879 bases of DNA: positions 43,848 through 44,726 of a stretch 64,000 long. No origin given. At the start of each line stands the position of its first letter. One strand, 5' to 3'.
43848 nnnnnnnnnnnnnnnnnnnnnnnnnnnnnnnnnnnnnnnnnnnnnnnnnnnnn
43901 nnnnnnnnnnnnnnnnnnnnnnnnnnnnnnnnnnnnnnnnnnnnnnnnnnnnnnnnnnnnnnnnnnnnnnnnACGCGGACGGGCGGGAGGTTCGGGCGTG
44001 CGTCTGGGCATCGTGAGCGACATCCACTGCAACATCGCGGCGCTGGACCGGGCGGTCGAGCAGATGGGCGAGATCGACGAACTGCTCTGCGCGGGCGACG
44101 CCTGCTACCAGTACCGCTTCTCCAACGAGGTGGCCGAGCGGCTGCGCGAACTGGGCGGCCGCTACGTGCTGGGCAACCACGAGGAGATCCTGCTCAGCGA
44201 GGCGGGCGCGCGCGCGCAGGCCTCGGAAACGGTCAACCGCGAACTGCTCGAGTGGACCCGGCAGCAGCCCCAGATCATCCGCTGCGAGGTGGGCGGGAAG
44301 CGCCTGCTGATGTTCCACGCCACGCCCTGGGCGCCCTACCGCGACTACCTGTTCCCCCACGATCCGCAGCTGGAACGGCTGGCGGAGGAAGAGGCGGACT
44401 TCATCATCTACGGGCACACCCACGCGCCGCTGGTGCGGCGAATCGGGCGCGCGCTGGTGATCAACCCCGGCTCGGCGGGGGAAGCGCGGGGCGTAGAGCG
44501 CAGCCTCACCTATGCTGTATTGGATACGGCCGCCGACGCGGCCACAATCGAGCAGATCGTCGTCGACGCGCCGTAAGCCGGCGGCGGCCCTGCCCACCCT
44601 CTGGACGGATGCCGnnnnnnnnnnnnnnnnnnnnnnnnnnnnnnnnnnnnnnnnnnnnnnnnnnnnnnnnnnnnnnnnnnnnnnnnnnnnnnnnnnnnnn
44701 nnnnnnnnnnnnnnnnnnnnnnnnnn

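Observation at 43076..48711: CbbQ-like AAA+ ATPase - metallophosphoesterase - 1100-aa CbbO/NorD-like vWA protein - membrane protein - coiled-coil TM protein cluster with no Rubisco or NOR context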

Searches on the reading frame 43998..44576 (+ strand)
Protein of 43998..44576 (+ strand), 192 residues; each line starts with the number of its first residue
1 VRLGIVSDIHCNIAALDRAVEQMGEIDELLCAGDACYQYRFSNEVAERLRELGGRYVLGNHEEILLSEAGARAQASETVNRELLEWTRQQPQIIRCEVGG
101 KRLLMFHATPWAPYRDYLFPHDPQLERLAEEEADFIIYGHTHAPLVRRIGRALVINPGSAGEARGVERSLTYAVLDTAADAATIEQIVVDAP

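Call 4: search_protein_families(library=pfam, proteins=[window:43998-44576:+], max_evalue=0.01)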
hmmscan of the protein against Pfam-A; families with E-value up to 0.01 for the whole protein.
window:43998-44576:+ (192 aa): 2 families
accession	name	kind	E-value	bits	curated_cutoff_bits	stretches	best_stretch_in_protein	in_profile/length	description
PF12850.12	Metallophos_2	-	3e-30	105.7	27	1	1-178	1-152/154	Calcineurin-like phosphoesterase superfamily domain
PF00149.33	Metallophos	-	1.6e-14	55.2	21.5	1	1-144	1-191/191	Calcineurin-like phosphoesterase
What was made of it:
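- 43998..44576 (+): YfcE-type metallophosphoesterase, 192 aa, apparently catalytically intact. Metallophos_2 E 3e-30 (call 4).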

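Call 5: search_protein_families(library=ncbifam, proteins=[window:43998-44576:+], max_evalue=0.01)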
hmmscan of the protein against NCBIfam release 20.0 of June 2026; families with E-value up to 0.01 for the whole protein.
window:43998-44576:+ (192 aa): 4 families
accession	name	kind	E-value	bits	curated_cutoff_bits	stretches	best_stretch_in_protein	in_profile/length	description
TIGR00040.1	yfcE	subfamily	3.7e-17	62.8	56.25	1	1-182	1-155/158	YfcE family phosphodiesterase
NF006988.0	PRK09453.1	equivalog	4.2e-15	56.1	117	1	1-178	1-163/183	phosphodiesterase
TIGR03729.1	acc_ester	subfamily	0.00064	19.2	148.25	1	3-64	2-74/239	putative phosphoesterase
NF001204.0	PRK00166.1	equivalog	0.0014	18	176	1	5-108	5-121/276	symmetrical bis(5'-nucleosyl)-tetraphosphatase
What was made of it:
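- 43998..44576 (+): TIGR00040 YfcE scores 62.8 bits against a cutoff of 56.25 (call 5).
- Checked: 43998-44576: 192 aa, Metallophos_2 E 3e-30; it also passes the YfcE subfamily cutoff (calls 4, 5).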

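Call 64: search_protein_families(library=padloc, proteins=[window:43998-44576:+], max_evalue=0.001)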
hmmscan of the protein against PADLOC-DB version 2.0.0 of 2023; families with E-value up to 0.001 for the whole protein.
window:43998-44576:+ (192 aa): 0 families

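Call 74: search_solved_structures(query=window:43998-44576:+, max_evalue=0.001)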
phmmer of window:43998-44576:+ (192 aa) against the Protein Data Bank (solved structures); distinct sequences matched with E-value up to 0.001: 6.
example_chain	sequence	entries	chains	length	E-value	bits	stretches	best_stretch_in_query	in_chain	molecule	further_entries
3rqz_A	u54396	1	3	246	2.1e-09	41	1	1-153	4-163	Metallophosphoesterase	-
3ck2_A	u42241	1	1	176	5.2e-06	29.9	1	124-176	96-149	Conserved uncharacterized protein (predicted phosphoesterase COG0622)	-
3qfm_A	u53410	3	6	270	6.5e-06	29.6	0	77-163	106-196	Putative uncharacterized protein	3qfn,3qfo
1su1_A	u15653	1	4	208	0.00011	25.6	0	129-177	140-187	Hypothetical protein yfcE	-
2ahd_A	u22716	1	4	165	0.00035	24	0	133-177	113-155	Phosphodiesterase MJ0936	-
1s3l_A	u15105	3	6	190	0.00056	23.3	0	133-177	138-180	Hypothetical protein MJ0936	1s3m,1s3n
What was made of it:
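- On YfcE/MJ0936-type metallophosphoesterases: Solved relatives are 3rqz, 3ck2, 3qfm, 1su1 and 2ahd (call 74).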
